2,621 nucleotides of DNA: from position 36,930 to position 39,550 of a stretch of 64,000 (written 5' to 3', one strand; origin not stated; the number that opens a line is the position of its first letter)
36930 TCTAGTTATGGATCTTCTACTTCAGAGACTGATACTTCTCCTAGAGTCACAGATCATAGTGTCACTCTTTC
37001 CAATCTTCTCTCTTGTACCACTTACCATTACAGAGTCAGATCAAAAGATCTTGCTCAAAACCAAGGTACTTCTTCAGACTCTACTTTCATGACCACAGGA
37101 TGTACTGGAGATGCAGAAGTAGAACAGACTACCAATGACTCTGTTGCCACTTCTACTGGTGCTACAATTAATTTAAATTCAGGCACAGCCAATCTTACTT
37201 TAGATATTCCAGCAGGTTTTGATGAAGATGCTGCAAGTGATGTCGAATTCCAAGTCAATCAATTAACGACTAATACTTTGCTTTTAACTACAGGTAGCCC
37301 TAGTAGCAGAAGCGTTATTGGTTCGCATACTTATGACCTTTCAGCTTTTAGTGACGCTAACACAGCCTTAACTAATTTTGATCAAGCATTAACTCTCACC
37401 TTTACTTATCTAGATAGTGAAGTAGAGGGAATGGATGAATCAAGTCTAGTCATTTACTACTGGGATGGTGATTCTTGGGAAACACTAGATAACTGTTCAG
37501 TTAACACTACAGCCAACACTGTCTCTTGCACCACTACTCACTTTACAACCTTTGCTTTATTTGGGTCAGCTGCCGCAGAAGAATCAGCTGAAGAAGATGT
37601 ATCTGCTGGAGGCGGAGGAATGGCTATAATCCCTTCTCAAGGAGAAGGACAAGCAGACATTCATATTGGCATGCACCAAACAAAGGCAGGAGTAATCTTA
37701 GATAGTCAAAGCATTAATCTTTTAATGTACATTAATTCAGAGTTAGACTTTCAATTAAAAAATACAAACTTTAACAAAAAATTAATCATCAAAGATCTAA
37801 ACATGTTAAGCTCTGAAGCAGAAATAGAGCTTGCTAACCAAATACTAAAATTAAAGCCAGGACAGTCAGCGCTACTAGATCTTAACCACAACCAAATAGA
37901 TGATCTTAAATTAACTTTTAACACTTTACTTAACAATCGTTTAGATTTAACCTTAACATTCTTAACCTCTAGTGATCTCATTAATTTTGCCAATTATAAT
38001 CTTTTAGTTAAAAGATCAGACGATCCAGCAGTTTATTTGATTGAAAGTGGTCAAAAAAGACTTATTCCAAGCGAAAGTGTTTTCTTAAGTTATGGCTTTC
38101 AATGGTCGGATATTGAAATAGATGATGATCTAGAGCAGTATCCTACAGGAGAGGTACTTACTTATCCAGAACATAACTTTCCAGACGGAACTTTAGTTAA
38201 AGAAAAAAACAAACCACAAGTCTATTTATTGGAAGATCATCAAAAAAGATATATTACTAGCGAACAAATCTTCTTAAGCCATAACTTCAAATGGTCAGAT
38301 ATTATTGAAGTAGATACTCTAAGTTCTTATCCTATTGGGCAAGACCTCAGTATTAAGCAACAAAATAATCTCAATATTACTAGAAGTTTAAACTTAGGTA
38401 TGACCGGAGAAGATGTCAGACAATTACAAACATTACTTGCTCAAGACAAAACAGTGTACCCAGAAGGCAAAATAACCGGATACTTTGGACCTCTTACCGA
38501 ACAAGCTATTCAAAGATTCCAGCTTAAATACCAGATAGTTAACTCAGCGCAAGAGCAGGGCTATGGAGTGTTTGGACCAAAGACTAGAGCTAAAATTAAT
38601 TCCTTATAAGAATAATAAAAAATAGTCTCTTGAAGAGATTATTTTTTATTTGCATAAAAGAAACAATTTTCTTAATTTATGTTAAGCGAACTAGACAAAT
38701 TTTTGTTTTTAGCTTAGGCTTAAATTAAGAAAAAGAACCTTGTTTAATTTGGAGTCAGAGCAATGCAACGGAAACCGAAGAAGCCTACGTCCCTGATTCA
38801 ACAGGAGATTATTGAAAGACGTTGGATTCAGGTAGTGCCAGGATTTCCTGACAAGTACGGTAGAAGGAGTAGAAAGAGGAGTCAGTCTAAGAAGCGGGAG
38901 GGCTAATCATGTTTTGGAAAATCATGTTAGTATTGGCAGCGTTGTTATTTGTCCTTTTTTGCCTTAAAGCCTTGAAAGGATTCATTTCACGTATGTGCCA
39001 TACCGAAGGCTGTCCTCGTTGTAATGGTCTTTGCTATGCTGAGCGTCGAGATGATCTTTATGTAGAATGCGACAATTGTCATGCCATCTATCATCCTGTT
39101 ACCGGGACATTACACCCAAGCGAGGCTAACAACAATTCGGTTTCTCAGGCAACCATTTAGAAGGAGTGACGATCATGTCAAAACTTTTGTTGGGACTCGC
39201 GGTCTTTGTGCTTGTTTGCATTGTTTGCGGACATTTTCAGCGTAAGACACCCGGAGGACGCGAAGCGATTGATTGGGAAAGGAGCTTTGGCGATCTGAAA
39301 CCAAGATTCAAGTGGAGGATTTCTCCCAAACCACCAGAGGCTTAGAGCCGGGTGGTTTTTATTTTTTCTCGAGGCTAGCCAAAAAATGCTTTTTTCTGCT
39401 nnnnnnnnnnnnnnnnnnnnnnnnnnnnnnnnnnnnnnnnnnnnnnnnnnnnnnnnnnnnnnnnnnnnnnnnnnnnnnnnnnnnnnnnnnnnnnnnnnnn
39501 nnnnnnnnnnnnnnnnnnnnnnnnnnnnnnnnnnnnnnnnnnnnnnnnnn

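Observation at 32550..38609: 6-kb gene encoding a surface protein with an SGNH/SASA-type esterase domain embedded among LamG-like and FN3 modules, ending in a peptidoglycan-binding domain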

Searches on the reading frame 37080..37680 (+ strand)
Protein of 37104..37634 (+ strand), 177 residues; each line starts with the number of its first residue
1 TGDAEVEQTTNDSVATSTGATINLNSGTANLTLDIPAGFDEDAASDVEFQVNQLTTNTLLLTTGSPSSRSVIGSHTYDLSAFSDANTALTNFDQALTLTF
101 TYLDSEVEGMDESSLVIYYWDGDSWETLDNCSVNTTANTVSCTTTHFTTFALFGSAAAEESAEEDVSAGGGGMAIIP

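Call 7: search_protein_families(library=pfam, proteins=[window:37080-37680:+], max_evalue=10)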
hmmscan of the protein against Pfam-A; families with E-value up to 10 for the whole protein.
window:37080-37680:+ (200 aa): 2 families
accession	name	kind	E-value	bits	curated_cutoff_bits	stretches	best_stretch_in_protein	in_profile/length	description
PF24012.1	DUF7326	-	0.17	12.7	27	1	100-128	8-36/76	Family of unknown function (DUF7326)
PF01825.27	GPS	-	1.4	10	22.5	1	127-160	5-44/45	GPCR proteolysis site, GPS, motif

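Call 27: search_solved_structures(query=window:37104-37634:+, max_evalue=10, show_alignments=3)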
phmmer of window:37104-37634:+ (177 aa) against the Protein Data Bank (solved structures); distinct sequences matched with E-value up to 10: 3.
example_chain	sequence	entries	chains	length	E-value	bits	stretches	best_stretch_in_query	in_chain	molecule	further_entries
8ftu_A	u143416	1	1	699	1.1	12.5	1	92-146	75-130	Protein transport protein SEC39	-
8bp8_D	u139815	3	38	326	7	9.9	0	39-159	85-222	Outer capsid glycoprotein VP7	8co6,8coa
8olb_c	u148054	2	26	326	9.9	9.4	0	34-159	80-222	Outer capsid glycoprotein VP7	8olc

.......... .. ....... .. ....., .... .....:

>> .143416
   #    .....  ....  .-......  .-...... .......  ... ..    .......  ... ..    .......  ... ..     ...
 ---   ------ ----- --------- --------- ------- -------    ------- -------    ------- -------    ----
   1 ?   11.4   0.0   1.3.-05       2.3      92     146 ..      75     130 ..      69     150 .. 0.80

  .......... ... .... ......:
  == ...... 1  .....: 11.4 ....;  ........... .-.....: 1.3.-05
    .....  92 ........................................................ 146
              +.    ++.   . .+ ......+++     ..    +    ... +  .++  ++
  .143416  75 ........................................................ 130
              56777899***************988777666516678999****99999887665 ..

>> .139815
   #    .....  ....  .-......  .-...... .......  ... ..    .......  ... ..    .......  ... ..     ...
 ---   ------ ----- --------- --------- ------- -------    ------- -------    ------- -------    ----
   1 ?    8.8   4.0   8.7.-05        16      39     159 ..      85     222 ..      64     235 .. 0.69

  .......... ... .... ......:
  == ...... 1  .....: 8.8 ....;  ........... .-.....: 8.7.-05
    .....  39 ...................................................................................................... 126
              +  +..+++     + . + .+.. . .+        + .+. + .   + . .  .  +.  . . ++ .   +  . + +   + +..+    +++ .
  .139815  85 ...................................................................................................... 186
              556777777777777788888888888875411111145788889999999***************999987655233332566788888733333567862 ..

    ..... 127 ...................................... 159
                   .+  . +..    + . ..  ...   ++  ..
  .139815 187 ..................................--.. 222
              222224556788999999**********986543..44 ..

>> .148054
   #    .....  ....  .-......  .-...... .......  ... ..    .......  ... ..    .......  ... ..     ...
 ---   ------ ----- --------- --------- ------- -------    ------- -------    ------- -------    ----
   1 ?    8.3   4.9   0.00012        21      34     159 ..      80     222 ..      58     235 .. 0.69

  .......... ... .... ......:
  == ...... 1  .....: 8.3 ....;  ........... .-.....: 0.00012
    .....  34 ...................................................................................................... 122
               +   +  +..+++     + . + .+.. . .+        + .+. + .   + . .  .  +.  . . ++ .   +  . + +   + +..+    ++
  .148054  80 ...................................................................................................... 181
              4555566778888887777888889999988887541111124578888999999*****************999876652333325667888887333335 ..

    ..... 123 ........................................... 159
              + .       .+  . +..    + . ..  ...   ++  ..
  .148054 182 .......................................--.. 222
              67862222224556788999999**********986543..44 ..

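Call 34: find_homologous_proteins(query=A2, max_evalue=0.001)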
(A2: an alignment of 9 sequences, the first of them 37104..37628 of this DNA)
Query A2 (9 sequences) (175 aa, profile of the alignment): 26 proteins with E <= 0.001 among 8000 candidates.
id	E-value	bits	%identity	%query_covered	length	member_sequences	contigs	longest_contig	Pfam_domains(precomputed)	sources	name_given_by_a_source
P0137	4.7e-40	155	65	77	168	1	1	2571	-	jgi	jgi:hypothetical protein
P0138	6.1e-32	129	33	61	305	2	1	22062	PF07705.18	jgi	-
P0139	1.2e-30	125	39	41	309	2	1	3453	PF07705.18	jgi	-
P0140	3.3e-30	123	33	45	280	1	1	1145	PF07705.18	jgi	-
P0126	1.9e-28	118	55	45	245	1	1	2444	-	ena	-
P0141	1.1e-25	109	46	51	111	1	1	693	-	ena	-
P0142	2.5e-20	91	33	59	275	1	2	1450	PF07705.18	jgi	-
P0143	1.5e-18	86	35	52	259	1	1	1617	-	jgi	-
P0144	1.3e-17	83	34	55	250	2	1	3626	PF07705.18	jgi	-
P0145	1.8e-17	82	39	37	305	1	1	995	PF07705.18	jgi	jgi:hypothetical protein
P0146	7.0e-17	80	34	37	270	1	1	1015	PF07705.18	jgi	jgi:hypothetical protein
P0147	3.4e-16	78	47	37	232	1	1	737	PF07705.18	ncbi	ncbi:unnamed protein product, partial [marine sediment metagenome]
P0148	1.2e-15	76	33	38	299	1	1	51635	-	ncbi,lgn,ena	-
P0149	3.7e-13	68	33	34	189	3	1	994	PF07705.18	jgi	-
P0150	9.0e-13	67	45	35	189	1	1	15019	PF07705.18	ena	-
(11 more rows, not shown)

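Call 40: search_protein_families(library=pfam, alignment_id=A3, max_evalue=1)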
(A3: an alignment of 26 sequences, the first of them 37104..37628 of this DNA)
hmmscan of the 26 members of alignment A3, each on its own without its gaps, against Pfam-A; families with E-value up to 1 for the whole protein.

A. member 1, window:37104-37628:+ (175 aa): 2 families
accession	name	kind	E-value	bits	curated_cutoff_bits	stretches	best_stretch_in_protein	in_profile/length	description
PF01825.27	GPS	-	0.085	13.8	22.5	1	119-152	5-44/45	GPCR proteolysis site, GPS, motif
PF24012.1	DUF7326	-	0.13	13.1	27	1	92-120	8-36/76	Family of unknown function (DUF7326)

B. families by the number of members that match (of 26 scanned): 9 families
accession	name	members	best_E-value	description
PF01825.27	GPS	6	0.0053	GPCR proteolysis site, GPS, motif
PF00791.26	ZU5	1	0.0014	ZU5 domain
PF12904.13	Collagen_bind_2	1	0.0068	Putative collagen-binding domain of a collagenase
PF17413.7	VirB7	1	0.065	Outer membrane lipoprotein virB7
PF23033.1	DUF7034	1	0.11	Domain of unknown function (DUF7034)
PF24012.1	DUF7326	1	0.13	Family of unknown function (DUF7326)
PF09070.16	PFU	1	0.13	PFU (PLAA family ubiquitin binding)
PF21936.2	Pcf11_C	1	0.25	Pcf11, C-terminal domain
PF18146.6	CinA_KH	1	0.3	Damage-inducible protein CinA KH domain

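Call 51: predict_structure(alignment_id=A3)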
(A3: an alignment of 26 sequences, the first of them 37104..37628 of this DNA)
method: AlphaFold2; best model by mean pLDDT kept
length: 175 residues; sequences in the alignment: 26
mean_pLDDT: 81.2   pTM: 0.73
mean pLDDT of the five models: 81.2, 79.8, 79.5, 77.6, 77.2
residues with pLDDT >= 90: 62; 70-90: 70; 50-70: 43; < 50: 0
segments of 3 or more residues with pLDDT < 50: none
pLDDT, mean of each block of 10 residues (from residue 1): 62 65 72 82 76 73 75 82 87 89 92 94 92 97 93 90 69 62
secondary structure, 60 per line:
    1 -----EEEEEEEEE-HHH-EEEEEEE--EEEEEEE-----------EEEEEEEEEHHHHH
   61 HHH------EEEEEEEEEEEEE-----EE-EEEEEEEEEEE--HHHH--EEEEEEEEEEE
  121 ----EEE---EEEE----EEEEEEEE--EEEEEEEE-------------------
elements in order: E6-14 E20-26 E29-35 E47-55 H56-63 E70-82 E91-101 H104-107 E110-120 E125-127 E131-134 E139-146 E149-156

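Call 54: fold_search(model_id=the predicted structure, library=pdb)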
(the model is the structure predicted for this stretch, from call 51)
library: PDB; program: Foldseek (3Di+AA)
matches with E <= 10: 726; with E <= 0.001: 3
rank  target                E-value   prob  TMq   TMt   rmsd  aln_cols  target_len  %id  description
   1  4dlo_B                1.2e-04  1.00  0.37  0.22   9.5       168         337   13  Crystal structure of the GAIN and HormR domains of brain angiogenesis inhibitor 3 (BAI3) (released 2012-02-22)
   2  4dlo_A                3.3e-04  1.00  0.53  0.30   5.1       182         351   14  Crystal structure of the GAIN and HormR domains of brain angiogenesis inhibitor 3 (BAI3) (released 2012-02-22)
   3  8oek                  4.3e-04  1.00  0.43  0.25   9.8       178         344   13  Crystal structure of the HormR-GAIN domains of adhesion GPCR ADGRB2 (BAI2) in the uncleaved state (released 2023-05-31)
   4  3ud2_A                3.4e-03  1.00  0.59  0.34   4.3       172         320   13  Crystal structure of Selenomethionine ZU5A-ZU5B protein domains of human erythrocyte ankyrin (released 2012-02-22)
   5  4d8o                  3.8e-03  1.00  0.51  0.20   5.2       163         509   12  Crystal Structure of the ankyrin-B ZU5-ZU5-UPA-DD tandem (released 2012-03-28)
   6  6m3q_E                1.6e-02  1.00  0.50  0.22   5.6       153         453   12  Crystal structure of AnkB/beta4-spectrin complex (released 2020-05-13)
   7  9e5c_5n               1.7e-02  0.99  0.46  0.16   8.1       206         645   14  Cryo-EM structure of 96 nm repeat of microtubule doublet from T. brucei flagellum (released 2025-03-12)
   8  9fqr_Hn               1.8e-02  1.00  0.46  0.16  10.1       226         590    8  96-nm repeat of axonemal doublet microtubules from bovine sperm (released 2025-03-26)
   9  6m5z_A                1.9e-02  0.69  0.20  0.10  14.8       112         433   17  Catalytic domain of GH30 xylanase C from Talaromyces cellulolyticus (released 2021-01-20)
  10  7crw_A                2.1e-02  0.99  0.43  0.29   8.9       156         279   13  Cryo-EM structure of rNLRP1-rDPP9 complex (released 2021-03-24)
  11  3wno_A                3.1e-02  0.69  0.29  0.10  11.1       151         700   11  D308A mutant of Bacillus circulans T-3040 cycloisomaltooligosaccharide glucanotransferase complexed with cycloisomalto (released 2014-02-05)
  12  6m3r_E                3.7e-02  0.99  0.51  0.24   4.8       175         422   12  Crystal structure of AnkG/beta4-spectrin complex (released 2020-05-13)
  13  7kmn                  6.7e-02  0.72  0.31  0.14   6.9       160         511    7  Crystal structure of XAC1772, a GH35 xyloglucan-active beta-galactosidase from Xanthomonas citri (released 2021-05-26)
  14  7n6h_A                8.8e-02  0.38  0.22  0.11  14.3       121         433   13  The crystal structure of the GH30 subfamily 10 enzyme, AcXbh30A from Acetivibrio clariflavus (released 2022-08-17)
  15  8fa4_A                9.3e-02  0.72  0.33  0.15   6.4       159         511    9  Crystal structure of Xanthomonas campestris GanA beta-galactosidase (released 2023-11-29)
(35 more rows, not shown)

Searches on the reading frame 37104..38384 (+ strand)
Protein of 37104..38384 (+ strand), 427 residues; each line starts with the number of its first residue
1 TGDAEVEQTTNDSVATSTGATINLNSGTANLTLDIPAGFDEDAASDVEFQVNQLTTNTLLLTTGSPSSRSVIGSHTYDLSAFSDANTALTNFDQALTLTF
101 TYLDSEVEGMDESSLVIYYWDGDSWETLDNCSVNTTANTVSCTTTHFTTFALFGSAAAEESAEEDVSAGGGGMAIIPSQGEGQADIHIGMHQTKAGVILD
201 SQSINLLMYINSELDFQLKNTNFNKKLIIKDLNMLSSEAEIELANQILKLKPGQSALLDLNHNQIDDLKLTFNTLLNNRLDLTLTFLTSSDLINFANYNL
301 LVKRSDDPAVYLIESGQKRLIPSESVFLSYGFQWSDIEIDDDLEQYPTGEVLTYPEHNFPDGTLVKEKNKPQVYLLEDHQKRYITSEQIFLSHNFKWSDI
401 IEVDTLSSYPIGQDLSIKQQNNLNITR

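Call 29: find_homologous_proteins(query=window:37104-38384:+, max_evalue=0.001)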
Query window:37104-38384:+ (427 aa): 16 proteins with E <= 0.001 among 8000 candidates.
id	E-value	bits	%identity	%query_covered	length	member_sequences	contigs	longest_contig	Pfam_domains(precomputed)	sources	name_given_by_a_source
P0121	2.8e-44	170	40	27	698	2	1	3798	PF08486.16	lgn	-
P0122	4.2e-26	110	39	23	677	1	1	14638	-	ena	-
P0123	2.3e-25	107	27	93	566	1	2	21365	-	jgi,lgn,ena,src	-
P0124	4.4e-20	90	40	31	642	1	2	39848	PF13385.14,PF00041.28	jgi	-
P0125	1.1e-16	79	35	28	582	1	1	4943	-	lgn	-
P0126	2.0e-15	75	55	18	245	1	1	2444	-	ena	-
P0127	4.6e-15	73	37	26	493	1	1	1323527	-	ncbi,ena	-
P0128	1.1e-13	69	32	23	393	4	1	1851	-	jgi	jgi:hypothetical protein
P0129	1.9e-12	65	32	25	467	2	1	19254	-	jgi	jgi:hypothetical protein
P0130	7.0e-12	63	31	32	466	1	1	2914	-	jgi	jgi:hypothetical protein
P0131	1.7e-11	62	36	31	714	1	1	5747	PF17789.8,PF02369.23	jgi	jgi:hypothetical protein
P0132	3.4e-11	61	34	28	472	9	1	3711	PF00932.26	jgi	-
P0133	1.1e-9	56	33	33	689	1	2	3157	-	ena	-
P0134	1.6e-9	55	37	25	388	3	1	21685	-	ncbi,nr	ncbi:hypothetical protein L6259_03460, partial [Candidatus Parcubacteria bacterium]|nr:hypothetical 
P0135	3.0e-7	48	31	26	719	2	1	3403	PF01833.31,PF00082.28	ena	-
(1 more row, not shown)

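Call 77: search_protein_families(library=pfam, proteins=[P0124], max_evalue=1)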
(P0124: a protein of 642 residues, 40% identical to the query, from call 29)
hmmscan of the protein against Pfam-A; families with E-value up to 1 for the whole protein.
P0124 (642 aa): 6 families
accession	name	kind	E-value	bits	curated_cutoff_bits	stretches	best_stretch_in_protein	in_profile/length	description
PF13385.13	Laminin_G_3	-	2.6e-20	73.5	27.6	1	90-235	6-151/151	Concanavalin A-like lectin/glucanases superfamily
PF00041.27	fn3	-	9.1e-06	26.2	25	1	258-335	7-78/84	Fibronectin type III domain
PF16656.11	Pur_ac_phosph_N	-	0.00041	21.3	30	1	258-341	7-93/93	Purple acid Phosphatase, N-terminal domain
PF02210.31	Laminin_G_2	-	0.0027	18.6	22.9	1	159-206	46-97/126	Laminin G domain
PF01471.23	PG_binding_1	-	0.0031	18.1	23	1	562-610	1-41/57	Putative peptidoglycan binding domain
PF19763.6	DUF6250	-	0.12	12.6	26.9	1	158-210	106-156/165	Domain of unknown function (DUF6250)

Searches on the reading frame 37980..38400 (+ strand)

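Call 7: search_protein_families(library=pfam, proteins=[window:37980-38400:+], max_evalue=10)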
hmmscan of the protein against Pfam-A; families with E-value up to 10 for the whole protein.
window:37980-38400:+ (140 aa): 0 families

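Call 67: search_protein_families(library=pfam, alignment_id=A5, max_evalue=10)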
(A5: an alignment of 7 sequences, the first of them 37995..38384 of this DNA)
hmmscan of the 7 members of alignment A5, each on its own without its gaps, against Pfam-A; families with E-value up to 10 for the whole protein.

A. member 1, window:37995-38384:+ (130 aa): 1 family
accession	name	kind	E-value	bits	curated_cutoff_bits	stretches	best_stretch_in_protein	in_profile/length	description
PF13691.12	Lactamase_B_4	-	0.28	11.3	27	0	82-103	40-61/63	tRNase Z endonuclease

B. families by the number of members that match (of 7 scanned): 8 families
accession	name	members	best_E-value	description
PF05108.18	T7SS_ESX1_EccB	2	0.027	Type VII secretion system ESX-1, transport TM domain B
PF23033.1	DUF7034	1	0.004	Domain of unknown function (DUF7034)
PF16225.10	DUF4884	1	0.023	Domain of unknown function (DUF4884)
PF10159.14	MMtag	1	0.081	Multiple myeloma tumor-associated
PF23873.1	DUF7228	1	0.18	Family of unknown function (DUF7228)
PF22222.1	Cpf1_PI-like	1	0.21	CRISPR-associated endonuclease Cpf1 PI domain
PF13691.12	Lactamase_B_4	1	0.28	tRNase Z endonuclease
PF07202.18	Tcp10_C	1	0.32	T-complex protein 10 C-terminus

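Call 68: search_solved_structures(query=A5, max_evalue=10, show_alignments=2)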
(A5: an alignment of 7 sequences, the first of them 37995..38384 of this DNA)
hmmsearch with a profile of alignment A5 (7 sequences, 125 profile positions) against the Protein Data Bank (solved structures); distinct sequences matched with E-value up to 10: 6.
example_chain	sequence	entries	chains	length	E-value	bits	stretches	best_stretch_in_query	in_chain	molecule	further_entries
5bvt_A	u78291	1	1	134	0.09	15.6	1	9-68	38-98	Epidermal fatty acid-binding protein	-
4clq_B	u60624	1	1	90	0.37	13.6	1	44-105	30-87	RIBOSOME BIOGENESIS PROTEIN BMS1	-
9e8z_H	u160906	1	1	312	0.62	12.9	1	10-77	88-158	Retron Ec83 reverse transcriptase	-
7jxg_A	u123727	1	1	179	0.82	12.5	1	88-117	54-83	1,2-dihydroxy-3-keto-5-methylthiopentene dioxygenase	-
4qgn_A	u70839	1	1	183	0.85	12.5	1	88-117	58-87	1,2-dihydroxy-3-keto-5-methylthiopentene dioxygenase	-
4tlv_A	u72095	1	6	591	3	10.7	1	56-106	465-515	ADP-ribosylating toxin CARDS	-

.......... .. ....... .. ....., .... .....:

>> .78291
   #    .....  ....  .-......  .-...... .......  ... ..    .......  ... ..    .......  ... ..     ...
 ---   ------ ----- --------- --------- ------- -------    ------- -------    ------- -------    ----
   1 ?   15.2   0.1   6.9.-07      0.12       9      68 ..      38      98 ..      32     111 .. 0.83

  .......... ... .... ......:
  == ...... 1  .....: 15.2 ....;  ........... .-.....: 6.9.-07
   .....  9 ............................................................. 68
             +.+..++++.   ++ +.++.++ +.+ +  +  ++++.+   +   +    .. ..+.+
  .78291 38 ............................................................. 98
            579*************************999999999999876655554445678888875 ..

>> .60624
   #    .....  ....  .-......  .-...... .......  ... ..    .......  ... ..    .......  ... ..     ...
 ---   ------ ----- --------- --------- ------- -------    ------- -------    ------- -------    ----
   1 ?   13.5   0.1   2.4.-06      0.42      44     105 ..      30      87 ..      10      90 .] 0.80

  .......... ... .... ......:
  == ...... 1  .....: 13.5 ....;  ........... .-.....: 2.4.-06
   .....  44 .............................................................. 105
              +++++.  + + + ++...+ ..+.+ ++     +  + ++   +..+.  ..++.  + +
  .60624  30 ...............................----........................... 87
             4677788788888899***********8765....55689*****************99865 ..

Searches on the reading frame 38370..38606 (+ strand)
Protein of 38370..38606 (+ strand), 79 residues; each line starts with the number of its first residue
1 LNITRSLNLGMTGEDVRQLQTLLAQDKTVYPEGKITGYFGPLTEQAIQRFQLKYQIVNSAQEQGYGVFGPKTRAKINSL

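Call 7: search_protein_families(library=pfam, proteins=[window:38370-38606:+], max_evalue=10)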
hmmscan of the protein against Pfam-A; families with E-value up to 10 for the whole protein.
window:38370-38606:+ (79 aa): 2 families
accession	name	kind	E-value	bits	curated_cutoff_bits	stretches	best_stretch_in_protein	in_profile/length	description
PF01471.23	PG_binding_1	-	4.7e-12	46.3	23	1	12-74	1-55/57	Putative peptidoglycan binding domain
PF09374.15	PG_binding_3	-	0.053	14.2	24.6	1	16-52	3-33/76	Predicted Peptidoglycan domain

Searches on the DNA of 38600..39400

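Call 81: search_rna_families(source=window, start=38600, end=39400, threshold=evalue, max_evalue=1)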
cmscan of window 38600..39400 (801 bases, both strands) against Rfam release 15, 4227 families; matches with E-value up to 1: 4.
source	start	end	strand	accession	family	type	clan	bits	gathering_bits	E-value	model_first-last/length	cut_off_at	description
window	38608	38653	+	RF04352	Plastid-psbA-4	Cis-reg;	CL00153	23.3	56.8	0.21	1-61/61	no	Plastid-psbA-4 3UTR RNA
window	38610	38653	+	RF03940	MIR9563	Gene; miRNA;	-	21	90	0.31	1-127/127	no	MIR9563 microRNA precursor family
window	38634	38807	+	RF03116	aCoV-5UTR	Cis-reg;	CL00116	17.4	70.3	0.091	1-323/323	no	Alphacoronavirus 5'UTR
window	38600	38653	+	RF02637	EF0408_EF0409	Gene; sRNA;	-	13.7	440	0.49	359-412/412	5'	Enterococcus sRNA EF0408_EF0409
